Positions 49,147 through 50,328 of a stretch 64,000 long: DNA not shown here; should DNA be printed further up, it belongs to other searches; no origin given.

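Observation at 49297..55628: Membrane-remodelling-like module: PspA/IM30-like protein, an HNH-domain protein, small TM proteins and two tandem SPFH/band-7 paralogs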

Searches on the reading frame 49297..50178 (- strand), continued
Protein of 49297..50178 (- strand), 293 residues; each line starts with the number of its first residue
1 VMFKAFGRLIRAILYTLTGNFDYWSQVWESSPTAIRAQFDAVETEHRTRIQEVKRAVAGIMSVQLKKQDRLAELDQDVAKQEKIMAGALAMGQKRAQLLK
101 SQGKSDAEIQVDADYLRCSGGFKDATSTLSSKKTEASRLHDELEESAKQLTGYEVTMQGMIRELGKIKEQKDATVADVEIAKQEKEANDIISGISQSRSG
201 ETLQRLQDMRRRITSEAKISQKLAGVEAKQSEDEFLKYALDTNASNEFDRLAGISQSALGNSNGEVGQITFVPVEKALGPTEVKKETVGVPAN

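Call 34: fold_search(model_id=the predicted structure, library=pdb)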
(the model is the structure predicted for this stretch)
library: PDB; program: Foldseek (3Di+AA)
matches with E <= 10: 1014; with E <= 0.001: 0
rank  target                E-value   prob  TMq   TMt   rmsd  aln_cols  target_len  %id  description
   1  7o3w_A                7.0e-03  1.00  0.30  0.39  18.2       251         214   15  Structural basis for VIPP1 oligomerization and maintenance of thylakoid membrane integrity (released 2021-06-30)
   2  6zvr_CB               7.9e-03  1.00  0.36  0.47  31.7       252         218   13  C11 symmetry: Bacterial Vipp1 and PspA are members of the ancient ESCRT-III membrane-remodeling superfamily. (released 2021-08-04)
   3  6ixe                  1.1e-02  0.98  0.22  0.29  22.5       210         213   17  Crystal structure of SeMet apo SH3BP5 (I41) (released 2019-03-20)
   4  9fqr_E5               1.3e-02  1.00  0.29  0.47   5.8       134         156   16  96-nm repeat of axonemal doublet microtubules from bovine sperm (released 2025-03-26)
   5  8otz_Cp               1.5e-02  1.00  0.31  0.41   7.2       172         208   16  48-nm repeat of the native axonemal doublet microtubule from bovine sperm (released 2023-11-22)
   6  6djl_E                1.7e-02  0.94  0.21  0.26  24.5       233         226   16  Crystal structure of the Rab11 GEF SH3BP5 bound to nucleotide free Rab11A (released 2018-09-26)
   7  8iyj_U9               1.9e-02  1.00  0.44  0.67   3.2       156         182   15  Cryo-EM structure of the 48-nm repeat doublet microtubule from mouse sperm (released 2023-07-05)
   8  6ixv_A                1.9e-02  0.96  0.23  0.29  24.7       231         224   16  Crystal structure of SH3BP5-Rab11a (released 2019-03-20)
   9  7o3x_B                2.0e-02  1.00  0.40  0.52  29.1       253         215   15  Structural basis for VIPP1 oligomerization and maintenance of thylakoid membrane integrity (released 2021-06-30)
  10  6zvr_A                2.0e-02  1.00  0.36  0.46  35.3       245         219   13  C11 symmetry: Bacterial Vipp1 and PspA are members of the ancient ESCRT-III membrane-remodeling superfamily. (released 2021-08-04)
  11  1jch_A                2.0e-02  1.00  0.31  0.21   7.7       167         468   11  Crystal Structure of Colicin E3 in Complex with its Immunity Protein (released 2001-11-30)
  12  6ixg_A                2.2e-02  0.80  0.16  0.21  22.2       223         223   13  Crystal structure of native apo SH3BP5 (P41) (released 2019-03-20)
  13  5nnv_A                2.3e-02  1.00  0.43  0.52  15.4       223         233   14  Structure of a Bacillus subtilis Smc coiled coil middle fragment (released 2017-06-21)
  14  6ixv_C                2.4e-02  0.99  0.25  0.32  24.2       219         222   16  Crystal structure of SH3BP5-Rab11a (released 2019-03-20)
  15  6ixg_B                2.4e-02  0.95  0.23  0.30  24.4       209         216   16  Crystal structure of native apo SH3BP5 (P41) (released 2019-03-20)
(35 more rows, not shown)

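Call 37: find_related_loci(query=A2, collection=viral_contigs, flank=10000)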
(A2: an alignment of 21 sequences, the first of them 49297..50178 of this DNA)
Query A2 (293 aa) in viral_contigs; peptide patterns used: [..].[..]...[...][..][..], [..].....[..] (x = any residue, [..] = any of these).
317 stretches matched a pattern, but none encodes a relative of the query by tblastn (E <= 1e-3).

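Call 47: find_encoding_contigs(protein=P0004, flank=10000, max_places=2)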
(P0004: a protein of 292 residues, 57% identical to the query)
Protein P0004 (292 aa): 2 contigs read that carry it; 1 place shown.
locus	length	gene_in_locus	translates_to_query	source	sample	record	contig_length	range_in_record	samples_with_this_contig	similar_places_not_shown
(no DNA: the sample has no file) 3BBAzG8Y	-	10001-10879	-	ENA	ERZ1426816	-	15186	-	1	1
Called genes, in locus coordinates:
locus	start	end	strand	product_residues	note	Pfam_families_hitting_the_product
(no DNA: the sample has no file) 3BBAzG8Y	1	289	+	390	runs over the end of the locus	PF11104:PilM_2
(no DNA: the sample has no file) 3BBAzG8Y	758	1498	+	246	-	PF04127:DFP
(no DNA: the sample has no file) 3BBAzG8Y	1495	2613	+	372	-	PF02441:Flavoprotein, PF01551:Peptidase_M23 (faint)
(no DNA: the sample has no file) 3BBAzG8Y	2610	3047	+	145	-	-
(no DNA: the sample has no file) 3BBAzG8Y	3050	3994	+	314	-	PF13671:AAA_33, PF08645:PNK3P, PF00702:Hydrolase (weak), PF13242:Hydrolase_like (weak)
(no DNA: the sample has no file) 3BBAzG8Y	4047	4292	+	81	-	-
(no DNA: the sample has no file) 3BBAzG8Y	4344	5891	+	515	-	PF01145:Band_7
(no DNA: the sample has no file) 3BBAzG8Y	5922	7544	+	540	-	PF01145:Band_7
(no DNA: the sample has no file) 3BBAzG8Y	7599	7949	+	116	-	-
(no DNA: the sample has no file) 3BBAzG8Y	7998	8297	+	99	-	-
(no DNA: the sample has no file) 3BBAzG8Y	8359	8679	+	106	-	-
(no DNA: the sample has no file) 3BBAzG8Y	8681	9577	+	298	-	PF01844:HNH (weak), PF14279:HNH_5 (weak)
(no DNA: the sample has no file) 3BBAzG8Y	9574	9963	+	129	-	-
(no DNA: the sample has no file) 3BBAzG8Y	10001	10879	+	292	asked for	-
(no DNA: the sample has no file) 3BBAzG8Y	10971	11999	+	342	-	PF01075:Glyco_transf_9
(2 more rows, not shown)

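Call 53: find_encoding_contigs(protein=P0009, flank=6000, max_places=1)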
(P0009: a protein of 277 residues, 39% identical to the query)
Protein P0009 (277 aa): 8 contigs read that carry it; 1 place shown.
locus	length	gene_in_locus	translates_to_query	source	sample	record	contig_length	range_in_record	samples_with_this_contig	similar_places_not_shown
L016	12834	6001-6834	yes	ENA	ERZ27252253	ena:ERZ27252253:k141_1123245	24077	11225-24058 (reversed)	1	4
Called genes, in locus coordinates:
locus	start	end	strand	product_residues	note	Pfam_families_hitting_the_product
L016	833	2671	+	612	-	PF09084:NMT1 (weak)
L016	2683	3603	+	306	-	PF00092:VWA, PF13519:VWA_2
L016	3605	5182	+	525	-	PF00691:OmpA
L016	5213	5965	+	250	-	-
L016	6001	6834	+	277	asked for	PF04012:PspA_IM30 (faint)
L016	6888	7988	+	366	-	-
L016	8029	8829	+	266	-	PF00528:BPD_transp_1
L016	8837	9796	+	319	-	PF00005:ABC_tran, PF13304:AAA_21 (faint), PF13401:AAA_22 (faint)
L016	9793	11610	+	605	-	PF00004:AAA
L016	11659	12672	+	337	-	-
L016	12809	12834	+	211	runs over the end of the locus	PF19920:bpX4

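Call 54: find_encoding_contigs(protein=P0017, flank=6000, max_places=1)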
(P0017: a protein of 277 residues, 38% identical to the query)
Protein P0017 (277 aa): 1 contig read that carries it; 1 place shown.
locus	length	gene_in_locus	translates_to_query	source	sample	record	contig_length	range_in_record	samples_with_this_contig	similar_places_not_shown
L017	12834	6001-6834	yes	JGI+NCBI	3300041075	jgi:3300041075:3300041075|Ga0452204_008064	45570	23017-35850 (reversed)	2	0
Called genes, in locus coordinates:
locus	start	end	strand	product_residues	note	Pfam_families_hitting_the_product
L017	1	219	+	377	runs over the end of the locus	PF02086:MethyltransfD12 (faint)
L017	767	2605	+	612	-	PF09084:NMT1 (weak)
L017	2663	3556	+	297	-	PF00092:VWA, PF13519:VWA_2, PF13768:VWA_3 (faint)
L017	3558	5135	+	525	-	PF00691:OmpA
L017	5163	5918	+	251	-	-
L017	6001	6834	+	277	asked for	-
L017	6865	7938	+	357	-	-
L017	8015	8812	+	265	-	PF00528:BPD_transp_1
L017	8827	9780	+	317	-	PF00005:ABC_tran, PF13304:AAA_21 (faint)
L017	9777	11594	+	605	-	PF00004:AAA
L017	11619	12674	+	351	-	-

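Call 55: find_encoding_contigs(protein=P0021, flank=6000, max_places=1)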
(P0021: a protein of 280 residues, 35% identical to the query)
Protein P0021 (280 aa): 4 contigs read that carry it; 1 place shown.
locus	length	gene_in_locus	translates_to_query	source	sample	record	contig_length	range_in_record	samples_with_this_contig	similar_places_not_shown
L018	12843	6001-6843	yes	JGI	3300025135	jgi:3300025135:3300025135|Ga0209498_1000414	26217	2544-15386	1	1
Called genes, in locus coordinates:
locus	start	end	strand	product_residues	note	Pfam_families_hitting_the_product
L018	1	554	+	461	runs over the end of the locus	PF03417:AAT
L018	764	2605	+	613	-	-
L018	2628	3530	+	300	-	PF13768:VWA_3 (weak), PF00092:VWA, PF13519:VWA_2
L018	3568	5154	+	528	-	PF00691:OmpA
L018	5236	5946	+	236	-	-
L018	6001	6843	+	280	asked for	-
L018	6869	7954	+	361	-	-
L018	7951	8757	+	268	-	PF00528:BPD_transp_1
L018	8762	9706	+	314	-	PF03193:RsgA_GTPase (weak), PF13555:AAA_29 (weak), PF00005:ABC_tran, PF13304:AAA_21 (faint)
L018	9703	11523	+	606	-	PF00004:AAA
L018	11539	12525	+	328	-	PF08240:ADH_N, PF16912:Glu_dehyd_C (weak), PF00107:ADH_zinc_N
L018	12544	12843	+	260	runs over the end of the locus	PF00106:adh_short, PF08659:KR, PF13561:adh_short_C2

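Call 79: find_encoding_contigs(protein=P0001, flank=3000, max_places=4)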
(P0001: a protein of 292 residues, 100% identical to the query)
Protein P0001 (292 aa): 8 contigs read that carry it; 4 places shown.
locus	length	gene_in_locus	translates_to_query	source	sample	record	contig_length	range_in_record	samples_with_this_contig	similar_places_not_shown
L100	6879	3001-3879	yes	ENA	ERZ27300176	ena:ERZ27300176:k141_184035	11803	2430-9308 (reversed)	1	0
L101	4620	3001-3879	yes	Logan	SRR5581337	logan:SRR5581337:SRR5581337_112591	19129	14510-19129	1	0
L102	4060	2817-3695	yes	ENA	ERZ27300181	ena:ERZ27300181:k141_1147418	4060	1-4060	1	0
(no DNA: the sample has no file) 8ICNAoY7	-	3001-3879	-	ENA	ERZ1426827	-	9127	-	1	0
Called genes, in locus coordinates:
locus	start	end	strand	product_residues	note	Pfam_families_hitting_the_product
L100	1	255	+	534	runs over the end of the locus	PF01145:Band_7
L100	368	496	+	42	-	-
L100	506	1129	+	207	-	-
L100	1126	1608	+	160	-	-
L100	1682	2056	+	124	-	-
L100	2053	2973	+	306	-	PF01844:HNH (weak), PF14279:HNH_5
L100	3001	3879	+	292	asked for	-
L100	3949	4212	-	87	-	-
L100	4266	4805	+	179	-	-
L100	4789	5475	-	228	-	-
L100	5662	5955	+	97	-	-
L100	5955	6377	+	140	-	-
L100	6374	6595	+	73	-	-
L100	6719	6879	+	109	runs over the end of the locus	-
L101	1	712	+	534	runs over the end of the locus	PF01145:Band_7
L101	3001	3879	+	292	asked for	-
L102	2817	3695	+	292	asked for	-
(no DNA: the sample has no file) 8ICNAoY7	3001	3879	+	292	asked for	-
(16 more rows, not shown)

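Call 90: search_solved_structures(query=P0011, max_evalue=10, show_alignments=2)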
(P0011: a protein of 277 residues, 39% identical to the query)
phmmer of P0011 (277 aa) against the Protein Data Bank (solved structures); distinct sequences matched with E-value up to 10: 4.
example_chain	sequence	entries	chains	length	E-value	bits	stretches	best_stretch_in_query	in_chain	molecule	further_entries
7p3r_A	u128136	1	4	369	0.22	14.7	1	115-170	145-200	MakA tetramer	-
6dfp_A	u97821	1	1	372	0.23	14.6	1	115-170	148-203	VCA0883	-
6ezv_X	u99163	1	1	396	0.25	14.5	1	115-170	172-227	Non-hemolytic enterotoxin lytic component L1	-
5app_A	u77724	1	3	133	0.31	14.2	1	54-167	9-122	General control protein GCN4,GENERAL CONTROL PROTEIN GCN4, OUTER MEMBRANE PROTEIN 100,Gene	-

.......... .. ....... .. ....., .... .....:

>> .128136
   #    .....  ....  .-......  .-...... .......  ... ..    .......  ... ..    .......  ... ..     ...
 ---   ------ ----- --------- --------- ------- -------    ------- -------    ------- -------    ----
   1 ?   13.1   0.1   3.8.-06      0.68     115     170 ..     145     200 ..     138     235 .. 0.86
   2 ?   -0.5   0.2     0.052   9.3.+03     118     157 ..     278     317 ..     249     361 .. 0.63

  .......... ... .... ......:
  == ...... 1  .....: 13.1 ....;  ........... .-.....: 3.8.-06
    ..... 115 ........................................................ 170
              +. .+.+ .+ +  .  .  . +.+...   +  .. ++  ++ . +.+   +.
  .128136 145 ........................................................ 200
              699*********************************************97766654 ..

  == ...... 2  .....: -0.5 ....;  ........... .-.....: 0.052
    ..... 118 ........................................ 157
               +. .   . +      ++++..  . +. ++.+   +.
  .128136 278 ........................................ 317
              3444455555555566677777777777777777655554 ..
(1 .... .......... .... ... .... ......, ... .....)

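Call 91: search_protein_families(library=pfam, proteins=[P0009, P0011, P0013, P0019, L017:9777-11594:+, L017:5163-5918:+, L017:6865-7938:+, L003:12774-15761:+], max_evalue=0.01)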
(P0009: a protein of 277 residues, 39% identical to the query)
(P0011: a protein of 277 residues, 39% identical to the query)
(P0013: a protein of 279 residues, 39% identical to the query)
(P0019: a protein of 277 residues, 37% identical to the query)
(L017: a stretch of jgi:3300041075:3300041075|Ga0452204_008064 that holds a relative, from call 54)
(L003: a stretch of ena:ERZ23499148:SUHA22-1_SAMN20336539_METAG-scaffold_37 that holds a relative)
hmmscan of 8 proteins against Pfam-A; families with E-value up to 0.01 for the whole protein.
P0009 (277 aa): 1 family
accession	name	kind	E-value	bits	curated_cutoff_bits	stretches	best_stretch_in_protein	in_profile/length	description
PF04012.17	PspA_IM30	-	9.2e-07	29.1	33.9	1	21-145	72-184/220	PspA/IM30 family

P0011 (277 aa): 3 families
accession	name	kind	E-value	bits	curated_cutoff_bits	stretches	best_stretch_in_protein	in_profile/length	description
PF04012.17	PspA_IM30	-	5.8e-06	26.5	33.9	1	24-139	75-178/220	PspA/IM30 family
PF13949.11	ALIX_LYPXL_bnd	-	0.0025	17.6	30.8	1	33-135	184-285/295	ALIX V-shaped domain binding to HIV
PF06785.16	UPF0242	-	0.0038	17.7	33.5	1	44-144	80-182/194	Uncharacterised protein family (UPF0242) N-terminus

P0013 (279 aa): 4 families
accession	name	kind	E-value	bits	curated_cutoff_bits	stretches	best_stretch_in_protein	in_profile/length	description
PF04012.17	PspA_IM30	-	6.9e-06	26.3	33.9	1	24-139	75-178/220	PspA/IM30 family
PF13949.11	ALIX_LYPXL_bnd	-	0.0026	17.5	30.8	1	33-135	184-285/295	ALIX V-shaped domain binding to HIV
PF06785.16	UPF0242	-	0.0047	17.4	33.5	1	44-145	80-183/194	Uncharacterised protein family (UPF0242) N-terminus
PF13166.12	AAA_13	-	0.0058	15.8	36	1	129-219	92-182/713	AAA domain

P0019 (277 aa): 4 families
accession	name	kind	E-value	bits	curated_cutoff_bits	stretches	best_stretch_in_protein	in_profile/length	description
PF04012.17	PspA_IM30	-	5.5e-06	26.6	33.9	1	41-237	31-200/220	PspA/IM30 family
PF05880.17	Fiji_64_capsid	-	0.0018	17.1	27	1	32-222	268-449/544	Fijivirus 64 kDa capsid protein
PF06785.16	UPF0242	-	0.0073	16.8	33.5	1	35-145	71-183/194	Uncharacterised protein family (UPF0242) N-terminus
PF14565.11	IL22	-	0.0077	16.9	30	0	34-106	57-124/139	Interleukin 22 IL-10-related T-cell-derived-inducible factor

L017:9777-11594:+ (605 aa): 3 families
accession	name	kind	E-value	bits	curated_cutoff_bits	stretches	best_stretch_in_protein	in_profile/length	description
PF00004.35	AAA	-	1.2e-14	55.3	21.2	1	356-475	3-124/131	ATPase family associated with various cellular activities (AAA)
PF13671.12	AAA_33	-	0.0048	17.6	27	0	356-392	4-40/143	AAA domain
PF25199.1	nSTAND_NTPase5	-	0.0065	16.7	34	0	337-420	26-108/145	Novel STAND NTPase 5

L017:5163-5918:+ (251 aa): 1 family
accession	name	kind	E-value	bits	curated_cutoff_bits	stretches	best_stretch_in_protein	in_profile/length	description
PF18595.6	Nuf2_DHR10-like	-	0.0019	18.7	28.4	1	181-242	30-88/117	Nuf2, DHR10-like domain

L017:6865-7938:+ (357 aa): 0 families

L003:12774-15761:+ (995 aa): 0 families

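Call 97: search_solved_structures(query=L017:9777-11594:+, max_evalue=0.001)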
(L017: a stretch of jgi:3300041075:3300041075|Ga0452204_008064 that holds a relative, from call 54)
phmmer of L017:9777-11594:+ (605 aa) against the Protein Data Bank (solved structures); distinct sequences matched with E-value up to 0.001: 224 (the best 60 are shown).
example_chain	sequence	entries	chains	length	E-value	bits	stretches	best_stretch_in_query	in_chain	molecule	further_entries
5vc7_A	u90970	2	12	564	2.4e-25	92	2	339-496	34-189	VCP-like ATPase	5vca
6oaa_B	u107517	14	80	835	2.4e-25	92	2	343-536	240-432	Cell division control protein 48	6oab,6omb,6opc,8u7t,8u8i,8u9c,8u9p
8dar_A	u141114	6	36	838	2.5e-25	92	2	343-536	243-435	Cell division control protein 48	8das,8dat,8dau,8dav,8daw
5g4g_A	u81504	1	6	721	5.7e-25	90.8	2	338-496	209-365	VCP-LIKE ATPASE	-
5g4f_A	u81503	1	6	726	5.8e-25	90.7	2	338-496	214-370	VCP-LIKE ATPASE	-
6oa9_A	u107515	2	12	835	6.1e-25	90.7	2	343-536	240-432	Cell division control protein 48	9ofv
6chs_H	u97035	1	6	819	9.9e-25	90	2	343-540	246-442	Putative cell division control protein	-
5c18_A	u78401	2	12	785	2e-24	89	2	343-540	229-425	Transitional endoplasmic reticulum ATPase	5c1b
7wub_C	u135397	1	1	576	3.5e-24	88.1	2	343-541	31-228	Transitional endoplasmic reticulum ATPase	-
7wub_D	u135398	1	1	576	3.5e-24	88.1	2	343-541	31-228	Transitional endoplasmic reticulum ATPase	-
6mck_A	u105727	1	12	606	4.7e-24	87.7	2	343-540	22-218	Transitional endoplasmic reticulum ATPase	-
8rs9_A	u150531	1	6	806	8.1e-24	87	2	343-540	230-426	Transitional endoplasmic reticulum ATPase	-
7rlj_A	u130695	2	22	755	9.2e-24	86.8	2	343-540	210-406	Transitional endoplasmic reticulum ATPase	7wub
8pqx_A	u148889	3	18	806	9.3e-24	86.8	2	343-541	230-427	Transitional endoplasmic reticulum ATPase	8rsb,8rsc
8yka_A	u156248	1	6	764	9.6e-24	86.7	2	343-541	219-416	Transitional endoplasmic reticulum ATPase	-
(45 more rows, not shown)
